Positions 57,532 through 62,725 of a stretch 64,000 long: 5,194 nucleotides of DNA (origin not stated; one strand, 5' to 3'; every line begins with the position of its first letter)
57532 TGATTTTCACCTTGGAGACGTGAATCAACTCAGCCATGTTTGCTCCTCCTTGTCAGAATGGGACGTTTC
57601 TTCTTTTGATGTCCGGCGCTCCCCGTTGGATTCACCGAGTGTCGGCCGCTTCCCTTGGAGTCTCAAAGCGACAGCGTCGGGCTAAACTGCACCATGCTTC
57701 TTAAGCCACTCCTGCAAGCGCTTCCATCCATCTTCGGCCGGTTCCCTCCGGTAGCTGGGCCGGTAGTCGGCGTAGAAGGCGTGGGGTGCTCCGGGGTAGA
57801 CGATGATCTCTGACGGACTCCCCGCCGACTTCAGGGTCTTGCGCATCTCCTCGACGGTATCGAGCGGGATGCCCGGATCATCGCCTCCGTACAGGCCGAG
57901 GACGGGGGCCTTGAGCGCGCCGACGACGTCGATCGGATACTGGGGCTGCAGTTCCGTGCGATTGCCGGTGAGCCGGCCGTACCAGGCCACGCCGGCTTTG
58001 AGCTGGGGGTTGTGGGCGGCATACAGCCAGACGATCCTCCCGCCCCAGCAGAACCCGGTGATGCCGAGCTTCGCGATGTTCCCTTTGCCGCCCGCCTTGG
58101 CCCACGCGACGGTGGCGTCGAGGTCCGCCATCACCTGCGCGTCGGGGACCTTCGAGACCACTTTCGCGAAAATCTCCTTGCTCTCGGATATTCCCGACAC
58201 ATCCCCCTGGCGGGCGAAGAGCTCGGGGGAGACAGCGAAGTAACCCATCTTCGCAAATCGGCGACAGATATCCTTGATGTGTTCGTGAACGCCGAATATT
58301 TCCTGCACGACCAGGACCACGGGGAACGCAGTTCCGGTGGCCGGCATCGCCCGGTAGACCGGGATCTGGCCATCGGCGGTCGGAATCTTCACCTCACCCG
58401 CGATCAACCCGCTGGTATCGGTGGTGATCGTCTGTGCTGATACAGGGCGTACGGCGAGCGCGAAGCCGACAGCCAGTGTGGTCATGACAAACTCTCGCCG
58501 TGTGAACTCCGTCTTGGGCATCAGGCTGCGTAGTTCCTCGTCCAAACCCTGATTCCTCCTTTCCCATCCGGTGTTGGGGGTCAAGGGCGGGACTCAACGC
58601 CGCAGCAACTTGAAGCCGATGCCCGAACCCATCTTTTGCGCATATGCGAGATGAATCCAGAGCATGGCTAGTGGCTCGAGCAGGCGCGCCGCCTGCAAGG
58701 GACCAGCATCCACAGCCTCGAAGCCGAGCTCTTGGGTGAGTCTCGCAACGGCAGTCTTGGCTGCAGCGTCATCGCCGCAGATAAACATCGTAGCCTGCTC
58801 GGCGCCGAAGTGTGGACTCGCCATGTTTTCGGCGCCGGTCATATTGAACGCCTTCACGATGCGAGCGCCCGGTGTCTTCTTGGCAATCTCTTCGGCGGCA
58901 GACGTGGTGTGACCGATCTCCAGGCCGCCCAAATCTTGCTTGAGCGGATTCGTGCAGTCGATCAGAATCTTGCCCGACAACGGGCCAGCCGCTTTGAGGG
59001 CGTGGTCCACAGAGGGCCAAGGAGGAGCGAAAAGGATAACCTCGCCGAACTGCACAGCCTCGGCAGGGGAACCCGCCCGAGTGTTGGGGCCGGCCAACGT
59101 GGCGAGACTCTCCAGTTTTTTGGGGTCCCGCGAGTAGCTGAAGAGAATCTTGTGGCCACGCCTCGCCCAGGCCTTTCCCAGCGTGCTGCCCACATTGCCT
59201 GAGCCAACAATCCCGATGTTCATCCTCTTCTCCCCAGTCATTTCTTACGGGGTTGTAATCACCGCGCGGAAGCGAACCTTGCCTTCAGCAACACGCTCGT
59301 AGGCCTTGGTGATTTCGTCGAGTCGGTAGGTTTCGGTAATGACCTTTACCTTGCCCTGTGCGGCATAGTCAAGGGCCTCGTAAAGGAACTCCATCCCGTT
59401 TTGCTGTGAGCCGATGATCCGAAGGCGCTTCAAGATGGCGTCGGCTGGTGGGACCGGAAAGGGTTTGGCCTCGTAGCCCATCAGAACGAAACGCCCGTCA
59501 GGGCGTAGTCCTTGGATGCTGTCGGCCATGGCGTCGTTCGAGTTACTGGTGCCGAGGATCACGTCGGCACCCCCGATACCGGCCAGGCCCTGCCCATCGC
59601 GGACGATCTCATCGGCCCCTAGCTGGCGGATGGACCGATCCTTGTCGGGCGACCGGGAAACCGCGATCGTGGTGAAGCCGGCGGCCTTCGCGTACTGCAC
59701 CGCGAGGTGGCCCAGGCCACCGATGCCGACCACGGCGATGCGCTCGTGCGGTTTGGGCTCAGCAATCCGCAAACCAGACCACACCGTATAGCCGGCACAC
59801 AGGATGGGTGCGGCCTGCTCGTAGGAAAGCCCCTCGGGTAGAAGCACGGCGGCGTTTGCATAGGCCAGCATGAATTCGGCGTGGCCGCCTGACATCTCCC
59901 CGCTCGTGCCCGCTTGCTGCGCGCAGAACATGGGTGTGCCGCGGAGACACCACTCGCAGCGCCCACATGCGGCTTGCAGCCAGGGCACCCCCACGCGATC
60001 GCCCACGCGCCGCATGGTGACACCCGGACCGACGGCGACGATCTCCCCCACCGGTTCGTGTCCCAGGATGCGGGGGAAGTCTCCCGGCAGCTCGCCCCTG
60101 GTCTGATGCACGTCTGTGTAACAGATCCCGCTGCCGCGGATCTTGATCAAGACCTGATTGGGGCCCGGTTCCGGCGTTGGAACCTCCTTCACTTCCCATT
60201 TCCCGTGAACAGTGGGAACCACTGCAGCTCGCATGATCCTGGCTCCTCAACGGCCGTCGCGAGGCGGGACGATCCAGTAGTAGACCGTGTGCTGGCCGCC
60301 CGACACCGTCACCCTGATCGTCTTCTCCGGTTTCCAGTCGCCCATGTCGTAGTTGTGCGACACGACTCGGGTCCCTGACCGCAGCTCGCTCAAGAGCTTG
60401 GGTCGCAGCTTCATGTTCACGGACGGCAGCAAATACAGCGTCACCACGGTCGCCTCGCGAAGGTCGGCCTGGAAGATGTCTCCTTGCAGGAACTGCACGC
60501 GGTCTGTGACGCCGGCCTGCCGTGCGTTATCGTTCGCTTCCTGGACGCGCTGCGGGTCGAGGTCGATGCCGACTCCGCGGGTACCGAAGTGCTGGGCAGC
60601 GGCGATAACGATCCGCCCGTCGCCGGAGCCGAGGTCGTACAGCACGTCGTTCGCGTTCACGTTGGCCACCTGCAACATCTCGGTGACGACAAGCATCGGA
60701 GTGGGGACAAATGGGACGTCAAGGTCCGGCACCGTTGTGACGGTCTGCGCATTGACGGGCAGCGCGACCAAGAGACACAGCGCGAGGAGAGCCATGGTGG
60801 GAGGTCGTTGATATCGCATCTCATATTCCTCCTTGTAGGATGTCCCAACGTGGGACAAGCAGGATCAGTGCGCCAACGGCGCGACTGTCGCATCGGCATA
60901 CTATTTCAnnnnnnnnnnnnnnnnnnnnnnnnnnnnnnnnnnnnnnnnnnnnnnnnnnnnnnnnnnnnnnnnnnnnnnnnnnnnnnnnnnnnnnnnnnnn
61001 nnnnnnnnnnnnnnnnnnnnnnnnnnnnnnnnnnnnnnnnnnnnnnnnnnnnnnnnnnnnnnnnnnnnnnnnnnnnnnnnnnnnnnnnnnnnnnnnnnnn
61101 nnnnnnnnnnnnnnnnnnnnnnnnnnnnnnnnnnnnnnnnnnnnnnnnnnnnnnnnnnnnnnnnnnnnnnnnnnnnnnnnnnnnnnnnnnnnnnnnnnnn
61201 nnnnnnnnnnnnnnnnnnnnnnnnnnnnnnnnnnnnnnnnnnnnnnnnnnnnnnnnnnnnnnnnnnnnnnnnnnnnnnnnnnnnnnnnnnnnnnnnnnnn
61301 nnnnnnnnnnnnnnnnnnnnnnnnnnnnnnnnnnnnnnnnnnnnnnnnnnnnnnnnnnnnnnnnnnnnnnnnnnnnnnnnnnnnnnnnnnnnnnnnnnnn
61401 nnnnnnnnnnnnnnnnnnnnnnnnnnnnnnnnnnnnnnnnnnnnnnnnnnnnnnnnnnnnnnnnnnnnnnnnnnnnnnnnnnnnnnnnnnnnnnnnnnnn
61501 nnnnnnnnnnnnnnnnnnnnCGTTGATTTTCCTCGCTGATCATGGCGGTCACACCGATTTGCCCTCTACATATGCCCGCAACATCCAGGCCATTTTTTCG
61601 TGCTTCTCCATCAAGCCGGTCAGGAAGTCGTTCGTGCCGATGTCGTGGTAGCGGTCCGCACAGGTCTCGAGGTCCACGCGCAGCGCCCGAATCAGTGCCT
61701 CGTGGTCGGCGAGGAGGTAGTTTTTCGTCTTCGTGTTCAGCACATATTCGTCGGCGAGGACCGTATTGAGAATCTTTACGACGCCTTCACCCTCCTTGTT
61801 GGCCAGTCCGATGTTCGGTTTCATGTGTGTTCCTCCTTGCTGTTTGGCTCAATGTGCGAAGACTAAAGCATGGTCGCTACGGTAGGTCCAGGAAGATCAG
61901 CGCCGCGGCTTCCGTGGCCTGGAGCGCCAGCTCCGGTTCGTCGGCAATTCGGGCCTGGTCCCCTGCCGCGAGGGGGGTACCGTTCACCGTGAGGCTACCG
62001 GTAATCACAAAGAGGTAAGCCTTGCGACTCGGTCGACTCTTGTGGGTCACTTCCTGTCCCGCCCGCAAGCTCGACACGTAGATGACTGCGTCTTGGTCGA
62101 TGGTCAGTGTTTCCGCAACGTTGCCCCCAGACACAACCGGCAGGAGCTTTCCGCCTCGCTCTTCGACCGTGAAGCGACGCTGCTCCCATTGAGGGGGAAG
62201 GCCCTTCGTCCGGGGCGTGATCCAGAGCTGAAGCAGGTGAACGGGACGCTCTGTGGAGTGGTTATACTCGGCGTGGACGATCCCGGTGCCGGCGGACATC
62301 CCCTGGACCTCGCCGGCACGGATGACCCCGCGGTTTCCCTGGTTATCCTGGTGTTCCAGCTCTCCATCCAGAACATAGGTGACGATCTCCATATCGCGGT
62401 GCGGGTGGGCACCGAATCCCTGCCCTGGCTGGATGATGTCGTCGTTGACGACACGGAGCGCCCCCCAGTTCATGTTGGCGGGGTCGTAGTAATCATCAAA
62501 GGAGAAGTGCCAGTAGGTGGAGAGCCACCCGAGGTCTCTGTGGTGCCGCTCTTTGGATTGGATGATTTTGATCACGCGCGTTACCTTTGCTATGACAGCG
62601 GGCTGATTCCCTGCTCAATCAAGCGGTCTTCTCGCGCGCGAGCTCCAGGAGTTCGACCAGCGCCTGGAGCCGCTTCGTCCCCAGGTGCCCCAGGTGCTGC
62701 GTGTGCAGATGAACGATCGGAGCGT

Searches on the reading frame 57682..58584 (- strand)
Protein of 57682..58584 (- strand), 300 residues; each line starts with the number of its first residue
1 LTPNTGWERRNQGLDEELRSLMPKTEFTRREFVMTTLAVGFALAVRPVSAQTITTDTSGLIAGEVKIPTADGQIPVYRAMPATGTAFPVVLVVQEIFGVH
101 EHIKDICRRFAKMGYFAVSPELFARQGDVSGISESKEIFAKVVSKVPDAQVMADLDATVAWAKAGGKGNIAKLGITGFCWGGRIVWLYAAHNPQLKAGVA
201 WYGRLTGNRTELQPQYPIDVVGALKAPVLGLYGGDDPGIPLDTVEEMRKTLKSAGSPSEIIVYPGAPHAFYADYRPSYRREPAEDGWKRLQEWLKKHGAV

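Call 54: search_protein_families(library=pfam, proteins=[window:57682-58584:-], max_evalue=0.00001)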
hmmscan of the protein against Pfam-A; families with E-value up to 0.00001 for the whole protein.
window:57682-58584:- (300 aa): 2 families
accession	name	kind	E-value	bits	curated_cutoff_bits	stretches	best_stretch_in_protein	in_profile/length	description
PF01738.24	DLH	-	3.1e-58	197.3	21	1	76-297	3-216/217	Dienelactone hydrolase family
PF00561.26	Abhydrolase_1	-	4.2e-06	27.1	25.8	0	169-194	67-92/245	alpha/beta hydrolase fold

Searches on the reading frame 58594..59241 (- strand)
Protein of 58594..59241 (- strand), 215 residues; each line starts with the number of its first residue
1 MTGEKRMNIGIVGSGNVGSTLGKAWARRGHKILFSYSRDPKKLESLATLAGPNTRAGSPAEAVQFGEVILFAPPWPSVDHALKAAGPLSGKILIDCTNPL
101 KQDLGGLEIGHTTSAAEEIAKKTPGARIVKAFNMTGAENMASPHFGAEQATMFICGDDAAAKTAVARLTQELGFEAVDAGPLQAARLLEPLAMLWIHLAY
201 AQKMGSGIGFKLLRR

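Call 54: search_protein_families(library=pfam, proteins=[window:58594-59241:-], max_evalue=0.00001)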
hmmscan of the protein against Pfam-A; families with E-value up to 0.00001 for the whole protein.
window:58594-59241:- (215 aa): 1 family
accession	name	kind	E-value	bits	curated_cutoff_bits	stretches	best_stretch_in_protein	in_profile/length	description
PF03807.23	F420_oxidored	-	1.3e-19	71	21.6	1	9-99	2-94/94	NADP oxidoreductase coenzyme F420-dependent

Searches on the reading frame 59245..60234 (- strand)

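Call 54: search_protein_families(library=pfam, proteins=[window:59245-60234:-], max_evalue=0.00001)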
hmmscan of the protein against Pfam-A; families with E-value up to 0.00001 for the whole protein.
window:59245-60234:- (329 aa): 4 families
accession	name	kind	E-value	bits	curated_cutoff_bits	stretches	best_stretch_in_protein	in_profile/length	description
PF08240.17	ADH_N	-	1.8e-26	92.8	23.5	1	24-133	1-103/104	Alcohol dehydrogenase GroES-like domain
PF00107.32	ADH_zinc_N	-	6.3e-21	75.1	31.8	1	173-289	1-125/129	Zinc-binding dehydrogenase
PF13602.12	ADH_zinc_N_2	-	3.5e-10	41.4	27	1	205-321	1-129/134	Zinc-binding dehydrogenase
PF16912.11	Glu_dehyd_C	-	9.1e-06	25.7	34.9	0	164-315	32-201/211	Glucose dehydrogenase C-terminus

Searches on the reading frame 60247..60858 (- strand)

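Call 54: search_protein_families(library=pfam, proteins=[window:60247-60858:-], max_evalue=0.00001)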
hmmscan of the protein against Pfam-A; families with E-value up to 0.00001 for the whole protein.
window:60247-60858:- (203 aa): 7 families
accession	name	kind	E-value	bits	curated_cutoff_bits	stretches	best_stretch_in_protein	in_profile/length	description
PF13847.12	Methyltransf_31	-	3.4e-11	43.5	27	1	69-132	3-67/145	Methyltransferase domain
PF13649.12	Methyltransf_25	-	1.7e-10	41.9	27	1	75-160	3-90/97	Methyltransferase domain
PF06325.19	PrmA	-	6.5e-08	32.9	22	1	62-165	155-256/296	Ribosomal protein L11 methyltransferase (PrmA)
PF08123.19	DOT1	-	1.1e-07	32.1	23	1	57-167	30-156/205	Histone methylation protein DOT1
PF08241.18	Methyltransf_11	-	5.5e-07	30.6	21.2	1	75-138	2-61/95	Methyltransferase domain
PF00891.24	Methyltransf_2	-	1.9e-06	27.8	22.3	1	56-141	49-133/210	O-methyltransferase domain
PF01170.24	UPF0020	-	3.6e-06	27.3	22.3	0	61-134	20-118/197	RMKL-like, methyltransferase domain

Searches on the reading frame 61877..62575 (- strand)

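Call 54: search_protein_families(library=pfam, proteins=[window:61877-62575:-], max_evalue=0.00001)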
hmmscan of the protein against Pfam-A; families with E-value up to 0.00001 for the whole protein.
window:61877-62575:- (232 aa): 3 families
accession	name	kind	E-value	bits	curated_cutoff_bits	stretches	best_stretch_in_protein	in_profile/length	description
PF02678.22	Pirin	-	2.4e-38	130.9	26.1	1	11-119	7-108/108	Pirin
PF17954.7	Pirin_C_2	-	4.6e-21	75.2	22.9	1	147-231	2-86/86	Quercetinase C-terminal cupin domain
PF07883.17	Cupin_2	-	4.1e-10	39.7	27.2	1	48-117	5-67/70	Cupin domain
